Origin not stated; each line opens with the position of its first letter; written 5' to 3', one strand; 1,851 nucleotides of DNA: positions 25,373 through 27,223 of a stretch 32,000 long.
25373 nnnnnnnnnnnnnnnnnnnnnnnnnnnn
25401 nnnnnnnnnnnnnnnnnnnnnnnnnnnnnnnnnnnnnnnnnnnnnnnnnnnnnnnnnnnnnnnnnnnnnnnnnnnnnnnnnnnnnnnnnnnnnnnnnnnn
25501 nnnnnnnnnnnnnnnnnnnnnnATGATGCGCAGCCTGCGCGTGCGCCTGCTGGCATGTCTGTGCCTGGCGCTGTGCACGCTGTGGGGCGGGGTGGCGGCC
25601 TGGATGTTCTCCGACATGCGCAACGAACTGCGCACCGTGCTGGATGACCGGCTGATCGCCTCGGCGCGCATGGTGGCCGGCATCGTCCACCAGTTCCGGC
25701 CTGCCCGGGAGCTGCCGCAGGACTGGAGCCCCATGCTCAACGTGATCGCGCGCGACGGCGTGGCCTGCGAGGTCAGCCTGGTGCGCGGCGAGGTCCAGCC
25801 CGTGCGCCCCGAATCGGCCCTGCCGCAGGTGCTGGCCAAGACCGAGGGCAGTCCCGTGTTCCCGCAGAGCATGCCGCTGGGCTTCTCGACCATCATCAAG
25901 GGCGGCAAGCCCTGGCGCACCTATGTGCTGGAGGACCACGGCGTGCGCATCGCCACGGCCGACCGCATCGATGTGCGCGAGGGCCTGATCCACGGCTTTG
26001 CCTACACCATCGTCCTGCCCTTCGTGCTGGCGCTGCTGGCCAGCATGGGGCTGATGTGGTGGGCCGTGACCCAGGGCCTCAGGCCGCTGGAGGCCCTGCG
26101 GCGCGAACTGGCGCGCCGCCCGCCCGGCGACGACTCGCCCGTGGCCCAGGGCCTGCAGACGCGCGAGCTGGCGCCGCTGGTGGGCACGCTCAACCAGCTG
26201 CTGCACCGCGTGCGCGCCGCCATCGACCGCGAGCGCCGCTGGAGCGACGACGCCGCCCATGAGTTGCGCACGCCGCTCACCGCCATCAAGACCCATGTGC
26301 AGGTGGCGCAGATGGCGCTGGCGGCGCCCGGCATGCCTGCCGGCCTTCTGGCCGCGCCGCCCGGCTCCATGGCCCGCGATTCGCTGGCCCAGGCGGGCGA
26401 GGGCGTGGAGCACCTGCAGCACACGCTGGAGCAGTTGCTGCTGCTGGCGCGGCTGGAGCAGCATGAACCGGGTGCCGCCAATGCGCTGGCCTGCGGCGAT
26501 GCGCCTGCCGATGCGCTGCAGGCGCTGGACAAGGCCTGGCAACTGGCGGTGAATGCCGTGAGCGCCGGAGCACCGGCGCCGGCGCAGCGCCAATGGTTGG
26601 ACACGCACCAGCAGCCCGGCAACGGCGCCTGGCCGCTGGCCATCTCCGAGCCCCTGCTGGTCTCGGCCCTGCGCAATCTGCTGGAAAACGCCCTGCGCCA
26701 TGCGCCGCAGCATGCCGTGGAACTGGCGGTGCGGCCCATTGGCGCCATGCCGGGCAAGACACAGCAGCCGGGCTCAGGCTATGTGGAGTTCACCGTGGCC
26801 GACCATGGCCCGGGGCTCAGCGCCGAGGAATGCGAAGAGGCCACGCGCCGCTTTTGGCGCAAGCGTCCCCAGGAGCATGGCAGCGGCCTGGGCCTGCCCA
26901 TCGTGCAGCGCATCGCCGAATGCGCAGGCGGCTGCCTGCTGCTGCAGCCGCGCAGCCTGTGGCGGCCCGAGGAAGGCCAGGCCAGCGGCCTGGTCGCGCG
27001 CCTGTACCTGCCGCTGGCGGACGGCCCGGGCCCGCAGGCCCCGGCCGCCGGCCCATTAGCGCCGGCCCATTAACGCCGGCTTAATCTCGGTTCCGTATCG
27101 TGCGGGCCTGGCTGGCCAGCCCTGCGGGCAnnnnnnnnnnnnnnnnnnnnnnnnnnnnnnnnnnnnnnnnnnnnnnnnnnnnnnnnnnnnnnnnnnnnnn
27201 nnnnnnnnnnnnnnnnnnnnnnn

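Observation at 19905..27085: A rare TTAA-core direct repeat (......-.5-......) occurs three times, each beside a sulfur/thiol operon, next to a PmrA/QseB-type two-component system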

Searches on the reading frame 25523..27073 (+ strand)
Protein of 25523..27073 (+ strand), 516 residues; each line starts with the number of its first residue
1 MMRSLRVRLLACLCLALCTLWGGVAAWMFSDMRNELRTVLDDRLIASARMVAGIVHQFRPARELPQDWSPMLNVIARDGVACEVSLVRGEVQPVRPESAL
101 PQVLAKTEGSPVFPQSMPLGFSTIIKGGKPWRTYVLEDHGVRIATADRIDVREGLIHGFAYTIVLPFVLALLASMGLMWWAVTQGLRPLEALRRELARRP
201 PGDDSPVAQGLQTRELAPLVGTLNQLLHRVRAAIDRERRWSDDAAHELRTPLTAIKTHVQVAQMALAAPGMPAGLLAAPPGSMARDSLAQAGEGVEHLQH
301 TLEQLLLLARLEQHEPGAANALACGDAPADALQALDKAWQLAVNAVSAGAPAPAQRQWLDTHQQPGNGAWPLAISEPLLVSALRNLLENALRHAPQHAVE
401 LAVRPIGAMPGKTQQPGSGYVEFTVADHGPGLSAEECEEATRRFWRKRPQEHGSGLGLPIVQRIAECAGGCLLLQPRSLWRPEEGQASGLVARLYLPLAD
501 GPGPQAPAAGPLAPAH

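Call 9: search_protein_families(library=pfam, proteins=[window:25523-27073:+])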
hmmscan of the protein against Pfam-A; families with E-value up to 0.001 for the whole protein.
window:25523-27073:+ (516 aa): 4 families
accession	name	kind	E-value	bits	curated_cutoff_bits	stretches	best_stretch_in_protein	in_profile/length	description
PF02518.31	HATPase_c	-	2.1e-15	57.5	26.4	1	377-499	4-110/111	Histidine kinase-, DNA gyrase B-, and HSP90-like ATPase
PF00512.31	HisKA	-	2.3e-10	40.8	26.9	1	238-313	3-65/66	His Kinase A (phospho-acceptor) domain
PF13581.12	HATPase_c_2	-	0.0008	19.9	27.4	0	382-465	39-109/127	Histidine kinase-like ATPase domain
PF08521.16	2CSK_N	-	0.00093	19.7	23.2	0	18-136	2-110/140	Two-component sensor kinase N-terminal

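Call 10: find_homologous_proteins(query=window:25523-27073:+, max_evalue=1e-30)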
Query window:25523-27073:+ (516 aa): 1242 proteins with E <= 1e-30 among 8000 candidates; the best 120 are listed.
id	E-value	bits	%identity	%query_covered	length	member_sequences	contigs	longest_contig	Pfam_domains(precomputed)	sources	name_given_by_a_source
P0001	0.0e+0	1118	97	100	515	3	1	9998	PF26769.1,PF02518.32,PF00512.32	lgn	-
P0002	0.0e+0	1118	97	100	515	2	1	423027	PF26769.1,PF02518.32,PF00512.32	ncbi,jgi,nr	ncbi:MAG: sensor histidine kinase N-terminal domain-containing protein [Delftia acidovorans]|jgi:sig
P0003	0.0e+0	1105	98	98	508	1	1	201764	PF26769.1,PF02518.32,PF00512.32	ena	-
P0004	0.0e+0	1100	97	100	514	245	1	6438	PF26769.1,PF02518.32,PF00512.32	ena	-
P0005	0.0e+0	1081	95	100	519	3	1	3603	PF26769.1,PF02518.32,PF00512.32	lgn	-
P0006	1.8e-202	692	67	97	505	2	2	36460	PF26769.1,PF02518.32,PF00512.32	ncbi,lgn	-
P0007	6.0e-181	621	56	97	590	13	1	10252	PF26769.1,PF02518.32,PF00512.32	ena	-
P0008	6.4e-181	621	58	96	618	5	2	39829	PF26769.1,PF02518.32,PF00512.32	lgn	-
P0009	1.1e-180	620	55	97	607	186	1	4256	PF26769.1,PF02518.32,PF00512.32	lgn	-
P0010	6.3e-180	618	59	80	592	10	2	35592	PF26769.1,PF02518.32,PF00512.32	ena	-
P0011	7.7e-180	617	53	96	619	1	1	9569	PF26769.1,PF02518.32,PF00512.32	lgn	-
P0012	1.1e-179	617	59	97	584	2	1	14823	PF26769.1,PF02518.32,PF00512.32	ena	-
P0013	7.4e-179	614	57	97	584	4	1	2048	PF26769.1,PF02518.32,PF00512.32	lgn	-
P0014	1.7e-178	613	56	96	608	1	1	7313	PF26769.1,PF02518.32,PF00512.32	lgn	-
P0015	6.2e-178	611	53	96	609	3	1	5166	PF26769.1,PF02518.32,PF00512.32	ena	-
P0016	7.4e-178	611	58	96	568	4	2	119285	PF26769.1,PF02518.32,PF00512.32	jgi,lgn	jgi:signal transduction histidine kinase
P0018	1.5e-177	610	57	96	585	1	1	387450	PF26769.1,PF02518.32,PF00512.32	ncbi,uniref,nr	ncbi:HAMP domain-containing protein [Comamonas testosteroni]|uniref:histidine kinase n=1 Tax=Comamon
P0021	2.3e-176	606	58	97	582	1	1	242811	PF26769.1,PF02518.32,PF00512.32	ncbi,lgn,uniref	ncbi:ATP-binding protein [Comamonas guangdongensis]|uniref:histidine kinase n=1 Tax=Comamonas guangd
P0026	1.7e-175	603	56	96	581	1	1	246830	PF26769.1,PF02518.32,PF00512.32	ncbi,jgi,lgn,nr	ncbi:MAG: two-component sensor histidine kinase [Comamonas sp.]|jgi:signal transduction histidine ki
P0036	1.4e-126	442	50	96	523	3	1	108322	PF26769.1,PF02518.32,PF00512.32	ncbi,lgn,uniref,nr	ncbi:ATP-binding protein [Comamonas terrigena]|uniref:ATP-binding protein n=1 Tax=Comamonas terrigen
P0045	6.9e-125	436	51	96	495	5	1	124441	PF26769.1,PF02518.32,PF00512.32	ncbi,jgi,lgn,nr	ncbi:MAG: two-component sensor histidine kinase [Acidovorax sp.]|jgi:signal transduction histidine k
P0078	1.5e-116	408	47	96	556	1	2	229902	PF26769.1,PF02518.32,PF00512.32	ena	-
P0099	8.5e-112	393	51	92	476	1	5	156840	PF26769.1,PF13581.13,PF02518.32,PF00512.32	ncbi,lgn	ncbi:ATP-binding protein [Alicycliphilus sp. T452]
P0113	4.4e-107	377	48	97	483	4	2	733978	PF26769.1,PF13581.13,PF02518.32,PF00512.32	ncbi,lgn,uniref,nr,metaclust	ncbi:ATP-binding protein [Melaminivora alkalimesophila]|uniref:histidine kinase n=1 Tax=Melaminivora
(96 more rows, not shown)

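Call 13: find_related_loci(query=A1, collection=genome_contigs, flank=10000)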
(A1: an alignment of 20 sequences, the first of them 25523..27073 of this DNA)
Query A1 (516 aa) in genome_contigs; peptide patterns used: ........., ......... (x = any residue, [..] = any of these).
600 stretches matched a pattern (row limit reached: there are more); 567 encode a relative of the query (tblastn E <= 1e-3); the best 80 are kept; 80 distinct loci.
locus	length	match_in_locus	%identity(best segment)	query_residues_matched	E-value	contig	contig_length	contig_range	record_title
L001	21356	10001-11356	47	4-501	4e-95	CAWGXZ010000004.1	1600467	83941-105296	MAG: uncultured beta proteobacterium isolate MFD02581.bin.1.121 genome assembly, contig: contig_28158, whole genome shot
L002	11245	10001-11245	43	15-472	2e-94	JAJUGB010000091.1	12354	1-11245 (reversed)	MAG: Alcaligenaceae bacterium isolate bin26 k141_604057_length_12354_cov_12.2652, whole genome shotgun sequence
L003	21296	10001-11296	41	15-504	8e-83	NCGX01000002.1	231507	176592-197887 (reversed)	MAG: Hydrogenophilales bacterium 16-64-40 04302015_16_scaffold_79, whole genome shotgun sequence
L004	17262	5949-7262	41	13-508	7e-82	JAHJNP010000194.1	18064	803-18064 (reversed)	MAG: Gammaproteobacteria bacterium isolate Old_saline_glass_biofilm.mb.6 Old_saline_glass_bi.mb.6_k141_35968, whole geno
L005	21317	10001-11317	39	4-501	2e-76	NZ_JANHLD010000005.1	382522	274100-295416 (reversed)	Pseudomonas putida strain 31753 31753_v2_5, whole genome shotgun sequence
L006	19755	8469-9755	39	13-499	8e-72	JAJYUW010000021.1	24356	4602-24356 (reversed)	MAG: Proteobacteria bacterium isolate FK1.bin35 NODE_1963_length_24356_cov_4.802386, whole genome shotgun sequence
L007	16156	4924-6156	38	25-498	6e-67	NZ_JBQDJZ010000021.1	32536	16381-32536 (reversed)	MAG: Halomonas sp. isolate AOP31_B2_surf _bin _11 AOP31_B2_surf.bin.11_21, whole genome shotgun sequence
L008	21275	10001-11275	39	4-478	5e-74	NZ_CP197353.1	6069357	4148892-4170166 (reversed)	Pseudomonas sp. NUPR-001 chromosome, complete genome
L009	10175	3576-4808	41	15-474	1e-59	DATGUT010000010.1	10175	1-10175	MAG TPA_asm: Salinisphaeraceae bacterium isolate SMAG_U10536 k141_812141, whole genome shotgun sequence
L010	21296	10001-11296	35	4-497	2e-54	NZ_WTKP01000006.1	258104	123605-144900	Vreelandella zhuhanensis strain ZH2S ZH2S_scaffold6, whole genome shotgun sequence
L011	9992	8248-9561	31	21-475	4e-44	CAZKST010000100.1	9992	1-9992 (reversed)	MAG TPA_asm: uncultured Thiotrichaceae bacterium isolate SRP342105_co1_176 genome assembly, contig: NODE_9327_length_999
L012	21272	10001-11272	33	3-472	2e-43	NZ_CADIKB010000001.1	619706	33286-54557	Paraburkholderia phenoliruptrix strain LMG 22037 isolate LMG 22037, whole genome shotgun sequence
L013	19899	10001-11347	29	1-467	9e-43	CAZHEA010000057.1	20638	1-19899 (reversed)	MAG TPA_asm: uncultured Thiotrichaceae bacterium isolate SRP128015_co1_15 genome assembly, contig: NODE_3464_length_2063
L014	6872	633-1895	32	4-474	8e-41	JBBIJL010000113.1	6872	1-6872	MAG: Gallionellaceae bacterium isolate CYF170214_bin_161 NODE_4814_length_6872_cov_1.26953, whole genome shotgun sequenc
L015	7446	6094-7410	30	1-474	2e-39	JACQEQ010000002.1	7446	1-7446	MAG: Gammaproteobacteria bacterium isolate NC_groundwater_1025_Pr1_S-0.65um_55_8 Montesol18_Sp65_coassembly_scaffold_686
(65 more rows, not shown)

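Call 15: find_encoding_contigs(protein=P0018, flank=10000, max_places=3)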
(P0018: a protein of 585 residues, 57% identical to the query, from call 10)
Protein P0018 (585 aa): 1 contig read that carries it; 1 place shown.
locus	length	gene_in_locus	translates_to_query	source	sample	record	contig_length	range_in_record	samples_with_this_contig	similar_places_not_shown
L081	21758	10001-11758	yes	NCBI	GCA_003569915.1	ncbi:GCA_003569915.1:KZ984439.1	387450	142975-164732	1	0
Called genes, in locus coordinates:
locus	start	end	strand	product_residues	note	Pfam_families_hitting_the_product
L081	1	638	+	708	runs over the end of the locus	PF22745:Nlig-Ia, PF01653:DNA_ligase_aden, PF03120:OB_DNA_ligase, PF03119:DNA_ligase_ZBD, PF12826:HHH_2, PF14520:HHH_5 (weak), PF00633:HHH (weak), PF00533:BRCT, +1 more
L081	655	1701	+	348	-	PF01734:Patatin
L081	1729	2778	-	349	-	PF01636:APH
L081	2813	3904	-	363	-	-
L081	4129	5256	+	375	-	-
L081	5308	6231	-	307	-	PF00497:SBP_bac_3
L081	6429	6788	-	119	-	-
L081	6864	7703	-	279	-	PF13098:Thioredoxin_2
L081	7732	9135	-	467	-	PF11412:DsbD_N, PF01790:LGT, PF00578:AhpC-TSA, PF08534:Redoxin, PF00085:Thioredoxin (weak), PF13905:Thioredoxin_8 (weak)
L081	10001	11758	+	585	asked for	PF00512:HisKA (faint), PF26769:HAMP_PhoQ, PF02518:HATPase_c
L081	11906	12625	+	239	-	PF00034:Cytochrom_C, PF13442:Cytochrome_CBB3 (weak), PF00034:Cytochrom_C (weak)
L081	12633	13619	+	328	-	PF21342:SoxA-TsdA_cyt-c (weak), PF00034:Cytochrom_C, PF13442:Cytochrome_CBB3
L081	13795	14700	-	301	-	PF01040:UbiA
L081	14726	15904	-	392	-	PF02628:COX15-CtaA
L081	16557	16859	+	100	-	-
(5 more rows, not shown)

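Call 16: find_encoding_contigs(protein=P0006, flank=10000, max_places=3)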
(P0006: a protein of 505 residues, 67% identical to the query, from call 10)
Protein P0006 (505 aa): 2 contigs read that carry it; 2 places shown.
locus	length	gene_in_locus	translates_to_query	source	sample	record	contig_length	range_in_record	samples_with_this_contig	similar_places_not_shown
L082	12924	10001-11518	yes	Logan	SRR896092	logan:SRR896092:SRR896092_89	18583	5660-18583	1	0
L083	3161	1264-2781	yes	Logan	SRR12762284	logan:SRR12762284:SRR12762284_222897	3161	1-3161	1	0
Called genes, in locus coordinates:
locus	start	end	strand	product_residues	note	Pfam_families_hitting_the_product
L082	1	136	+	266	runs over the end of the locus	PF00528:BPD_transp_1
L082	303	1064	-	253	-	PF00561:Abhydrolase_1, PF12146:Hydrolase_4, PF12697:Abhydrolase_6, PF00326:Peptidase_S9 (faint)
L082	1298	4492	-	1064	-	PF04879:Molybdop_Fe4S4 (faint), PF00384:Molybdopterin, PF01568:Molydop_binding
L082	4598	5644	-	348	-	PF03916:NrfD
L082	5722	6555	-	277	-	PF12838:Fer4_7 (weak), PF13237:Fer4_10 (weak), PF13247:Fer4_11, PF12838:Fer4_7 (weak), PF13187:Fer4_9 (weak), PF25160:LdpA_Fe-S-bd (weak), PF12797:Fer4_2, PF00037:Fer4, +3 more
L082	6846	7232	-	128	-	-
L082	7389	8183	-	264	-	PF13098:Thioredoxin_2 (weak), PF13462:Thioredoxin_4 (weak)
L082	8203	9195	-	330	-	PF01790:LGT, PF00578:AhpC-TSA, PF08534:Redoxin, PF00085:Thioredoxin (weak), PF13098:Thioredoxin_2 (weak)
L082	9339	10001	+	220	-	PF00072:Response_reg, PF00486:Trans_reg_C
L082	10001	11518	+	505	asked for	PF26769:HAMP_PhoQ, PF00512:HisKA, PF02518:HATPase_c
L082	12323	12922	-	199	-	?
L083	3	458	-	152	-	?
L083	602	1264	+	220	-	PF00072:Response_reg, PF00486:Trans_reg_C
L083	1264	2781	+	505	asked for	PF26769:HAMP_PhoQ, PF00512:HisKA, PF02518:HATPase_c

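Call 20: find_encoding_contigs(protein=P0036, flank=10000, max_places=2)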
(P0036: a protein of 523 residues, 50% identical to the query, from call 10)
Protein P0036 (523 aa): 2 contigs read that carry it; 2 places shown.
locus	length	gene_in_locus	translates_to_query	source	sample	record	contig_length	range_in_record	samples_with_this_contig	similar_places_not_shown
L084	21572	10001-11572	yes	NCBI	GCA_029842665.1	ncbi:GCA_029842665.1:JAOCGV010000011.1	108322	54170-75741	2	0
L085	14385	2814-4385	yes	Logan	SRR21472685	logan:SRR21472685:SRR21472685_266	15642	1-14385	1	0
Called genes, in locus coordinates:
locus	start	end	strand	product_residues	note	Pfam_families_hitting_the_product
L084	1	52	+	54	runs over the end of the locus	PF07043:DUF1328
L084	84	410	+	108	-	PF04972:BON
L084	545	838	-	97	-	PF19029:DUF883_C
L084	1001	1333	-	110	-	-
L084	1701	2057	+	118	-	PF05239:PRC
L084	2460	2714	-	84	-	-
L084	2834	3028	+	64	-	-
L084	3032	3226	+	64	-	-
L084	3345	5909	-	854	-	PF00270:DEAD (faint), PF06733:DEAD_2, PF13307:Helicase_C_2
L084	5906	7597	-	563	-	PF21315:FAN1_HTH, PF18081:FANC_SAP, PF08774:VRR_NUC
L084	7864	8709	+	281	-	PF00117:GATase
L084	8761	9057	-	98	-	PF06803:DUF1232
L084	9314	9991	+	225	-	PF00072:Response_reg, PF00486:Trans_reg_C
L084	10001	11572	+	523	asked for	PF26769:HAMP_PhoQ (weak), PF00512:HisKA, PF02518:HATPase_c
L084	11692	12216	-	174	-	PF03737:RraA-like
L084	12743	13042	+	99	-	PF02201:SWIB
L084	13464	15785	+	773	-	PF07715:Plug, PF00593:TonB_dep_Rec_b-barrel, PF14905:OMP_b-brl_3 (weak)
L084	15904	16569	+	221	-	PF13640:2OG-FeII_Oxy_3, PF18331:PKHD_C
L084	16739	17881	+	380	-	PF01070:FMN_dh, PF00478:IMPDH (weak), PF05690:ThiG (faint), PF03060:NMO (weak), PF01645:Glu_synthase (weak)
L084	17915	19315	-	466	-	PF00258:Flavodoxin_1, PF00175:NAD_binding_1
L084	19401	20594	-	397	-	PF02424:ApbE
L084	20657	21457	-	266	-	PF10670:DUF4198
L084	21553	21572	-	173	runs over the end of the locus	PF10029:DUF2271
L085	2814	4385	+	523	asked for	PF26769:HAMP_PhoQ (weak), PF00512:HisKA, PF02518:HATPase_c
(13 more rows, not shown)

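Call 21: find_encoding_contigs(protein=P0045, flank=10000, max_places=2)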
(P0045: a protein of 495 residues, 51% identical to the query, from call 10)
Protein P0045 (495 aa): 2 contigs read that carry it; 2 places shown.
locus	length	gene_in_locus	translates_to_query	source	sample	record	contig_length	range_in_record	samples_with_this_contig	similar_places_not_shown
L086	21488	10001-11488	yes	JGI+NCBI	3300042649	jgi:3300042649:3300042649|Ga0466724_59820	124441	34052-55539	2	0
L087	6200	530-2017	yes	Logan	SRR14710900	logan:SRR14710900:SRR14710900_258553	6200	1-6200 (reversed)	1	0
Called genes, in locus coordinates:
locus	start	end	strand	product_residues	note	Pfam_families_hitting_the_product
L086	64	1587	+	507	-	PF00171:Aldedh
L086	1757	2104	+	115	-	PF07007:LprI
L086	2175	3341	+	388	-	PF02771:Acyl-CoA_dh_N, PF02770:Acyl-CoA_dh_M, PF00441:Acyl-CoA_dh_1, PF22924:ACOX_C_alpha1 (weak), PF08028:Acyl-CoA_dh_2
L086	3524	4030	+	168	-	PF04993:TfoX_N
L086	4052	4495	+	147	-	PF04343:DUF488, PF22751:DUF488-N3a, PF22752:DUF488-N3i (faint)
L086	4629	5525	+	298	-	PF02737:3HCDH_N (faint), PF03446:NAD_binding_2, PF03721:UDPG_MGDP_dh_N (faint), PF03807:F420_oxidored, PF14833:NAD_binding_11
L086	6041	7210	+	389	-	PF00990:GGDEF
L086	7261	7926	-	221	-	PF00528:BPD_transp_1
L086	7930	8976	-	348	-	PF00005:ABC_tran, PF02463:SMC_N (weak), PF13304:AAA_21 (weak), PF09383:NIL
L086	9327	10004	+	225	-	PF00072:Response_reg, PF00486:Trans_reg_C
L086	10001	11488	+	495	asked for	PF26769:HAMP_PhoQ, PF00512:HisKA, PF02518:HATPase_c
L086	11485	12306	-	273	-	PF04072:LCM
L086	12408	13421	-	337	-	PF13411:MerR_1, PF00376:MerR, PF07739:TipAS (faint)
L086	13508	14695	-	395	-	PF01546:Peptidase_M20, PF07687:M20_dimer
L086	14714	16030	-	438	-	PF11299:DUF3100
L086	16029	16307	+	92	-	-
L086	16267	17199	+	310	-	PF00126:HTH_1, PF03466:LysR_substrate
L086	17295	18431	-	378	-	PF20680:DUF6817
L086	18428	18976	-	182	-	PF03079:ARD, PF07883:Cupin_2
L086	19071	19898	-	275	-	PF03180:Lipoprotein_9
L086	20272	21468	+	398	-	PF03435:Sacchrp_dh_NADP, PF16653:Sacchrp_dh_C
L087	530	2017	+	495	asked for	PF26769:HAMP_PhoQ, PF00512:HisKA, PF02518:HATPase_c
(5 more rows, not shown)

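Call 22: find_encoding_contigs(protein=P0113, flank=10000, max_places=2)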
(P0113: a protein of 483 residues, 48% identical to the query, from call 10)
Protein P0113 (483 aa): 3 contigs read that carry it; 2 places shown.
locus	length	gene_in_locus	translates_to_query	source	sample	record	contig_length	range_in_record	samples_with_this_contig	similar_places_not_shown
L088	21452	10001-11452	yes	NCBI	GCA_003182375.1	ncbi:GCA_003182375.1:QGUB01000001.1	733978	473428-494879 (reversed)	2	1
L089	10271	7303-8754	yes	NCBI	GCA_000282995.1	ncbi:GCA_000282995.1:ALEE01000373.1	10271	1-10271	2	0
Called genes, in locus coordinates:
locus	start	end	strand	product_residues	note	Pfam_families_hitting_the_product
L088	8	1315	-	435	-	PF06808:DctM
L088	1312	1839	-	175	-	PF04290:DctQ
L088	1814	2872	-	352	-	PF08240:ADH_N, PF00107:ADH_zinc_N, PF13602:ADH_zinc_N_2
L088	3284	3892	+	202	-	PF00440:TetR_N, PF17932:TetR_C_24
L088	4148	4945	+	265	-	PF12838:Fer4_7 (weak), PF13237:Fer4_10 (weak), PF13247:Fer4_11, PF12838:Fer4_7 (weak), PF13187:Fer4_9 (weak), PF25160:LdpA_Fe-S-bd (weak), PF00037:Fer4, PF12797:Fer4_2, +4 more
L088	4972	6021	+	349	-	PF03916:NrfD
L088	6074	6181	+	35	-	-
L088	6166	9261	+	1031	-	PF04879:Molybdop_Fe4S4 (faint), PF00384:Molybdopterin (weak), PF01568:Molydop_binding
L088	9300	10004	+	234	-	PF00072:Response_reg, PF00486:Trans_reg_C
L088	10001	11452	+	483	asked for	PF26769:HAMP_PhoQ, PF00512:HisKA, PF13581:HATPase_c_2 (faint), PF02518:HATPase_c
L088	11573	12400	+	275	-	PF00578:AhpC-TSA, PF08534:Redoxin, PF13098:Thioredoxin_2, PF00085:Thioredoxin (weak)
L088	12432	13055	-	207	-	-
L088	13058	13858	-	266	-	PF00797:Acetyltransf_2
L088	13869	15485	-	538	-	PF00117:GATase, PF07722:Peptidase_C26, PF02540:NAD_synthase (weak), PF00958:GMP_synt_C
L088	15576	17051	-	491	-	PF00478:IMPDH, PF00571:CBS, PF03060:NMO (weak), PF01070:FMN_dh (weak)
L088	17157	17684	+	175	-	PF13511:DUF4124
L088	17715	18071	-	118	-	PF03658:Ub-RnfH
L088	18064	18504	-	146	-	PF10604:Polyketide_cyc2, PF03364:Polyketide_cyc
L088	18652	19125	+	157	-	PF01668:SmpB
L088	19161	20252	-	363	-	PF00378:ECH_1, PF16113:ECH_2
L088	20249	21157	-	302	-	PF00892:EamA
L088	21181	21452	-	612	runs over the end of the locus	PF00009:GTP_EFTU, PF03144:GTP_EFTU_D2, PF22042:EF-G_D2, PF00679:EFG_C, PF21018:BipA_C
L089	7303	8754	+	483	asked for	PF26769:HAMP_PhoQ, PF00512:HisKA, PF13581:HATPase_c_2 (faint), PF02518:HATPase_c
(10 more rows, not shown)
